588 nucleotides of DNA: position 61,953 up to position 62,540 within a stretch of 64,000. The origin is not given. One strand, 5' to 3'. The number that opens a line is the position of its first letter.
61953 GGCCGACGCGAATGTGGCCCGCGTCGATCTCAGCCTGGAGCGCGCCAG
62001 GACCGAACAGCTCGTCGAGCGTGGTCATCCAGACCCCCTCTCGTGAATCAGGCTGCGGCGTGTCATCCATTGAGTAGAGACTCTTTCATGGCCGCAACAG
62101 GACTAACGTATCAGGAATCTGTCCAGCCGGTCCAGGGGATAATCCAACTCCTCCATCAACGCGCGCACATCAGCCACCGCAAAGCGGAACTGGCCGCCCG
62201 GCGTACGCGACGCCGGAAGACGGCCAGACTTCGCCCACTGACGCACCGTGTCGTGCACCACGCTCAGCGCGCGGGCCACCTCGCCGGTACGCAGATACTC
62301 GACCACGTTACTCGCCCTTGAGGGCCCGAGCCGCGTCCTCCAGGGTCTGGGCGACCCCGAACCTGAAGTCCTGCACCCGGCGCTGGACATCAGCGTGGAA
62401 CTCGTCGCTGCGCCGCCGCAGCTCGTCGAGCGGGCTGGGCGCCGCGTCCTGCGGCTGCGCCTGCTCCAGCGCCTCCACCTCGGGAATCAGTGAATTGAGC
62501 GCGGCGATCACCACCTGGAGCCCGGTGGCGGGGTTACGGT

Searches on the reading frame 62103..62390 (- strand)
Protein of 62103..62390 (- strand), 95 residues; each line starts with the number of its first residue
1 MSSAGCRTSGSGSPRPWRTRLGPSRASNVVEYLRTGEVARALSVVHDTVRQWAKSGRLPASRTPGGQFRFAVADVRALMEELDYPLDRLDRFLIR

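Call 3: search_protein_families(library=pfam, proteins=[window:62103-62390:-], max_evalue=0.01)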
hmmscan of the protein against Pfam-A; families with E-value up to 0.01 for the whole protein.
window:62103-62390:- (95 aa): 3 families
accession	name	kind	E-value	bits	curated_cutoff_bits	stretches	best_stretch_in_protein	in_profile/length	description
PF12728.13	HTH_17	-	2.5e-11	44.1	27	1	32-81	1-49/51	Helix-turn-helix domain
PF00376.29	MerR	-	4.6e-06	26.8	28.2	1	34-67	1-35/38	MerR family regulatory protein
PF13411.12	MerR_1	-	7.9e-06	26.3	21.6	1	34-78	2-46/69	MerR HTH family regulatory protein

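Call 4: search_protein_families(library=phrogs, proteins=[window:62103-62390:-], max_evalue=0.001)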
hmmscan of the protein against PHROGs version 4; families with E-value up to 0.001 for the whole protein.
window:62103-62390:- (95 aa): 8 families
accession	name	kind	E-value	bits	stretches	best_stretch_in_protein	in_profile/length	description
phrog_66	-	integration and excision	5e-10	40.6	1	20-86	81-147/412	excisionase and transcriptional regulator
phrog_10045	-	DNA, RNA and nucleotide metabolism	5.2e-06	27.2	1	28-80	16-68/74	HTH DNA binding protein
phrog_6401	-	DNA, RNA and nucleotide metabolism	1.7e-05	25.6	1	31-75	8-52/64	DNA binding protein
phrog_2474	-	transcription regulation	0.0001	23.2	1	29-78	45-95/118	MerR-like transcriptional regulator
phrog_597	-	DNA, RNA and nucleotide metabolism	0.0003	21.8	1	14-61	94-142/200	DNA binding protein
phrog_57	-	head and packaging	0.00033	21.6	1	33-80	13-60/199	terminase small subunit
phrog_2907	-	integration and excision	0.00051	21.4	1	32-77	6-55/117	excisionase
phrog_6620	-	integration and excision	0.00074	20.1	1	33-81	2-51/201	transposase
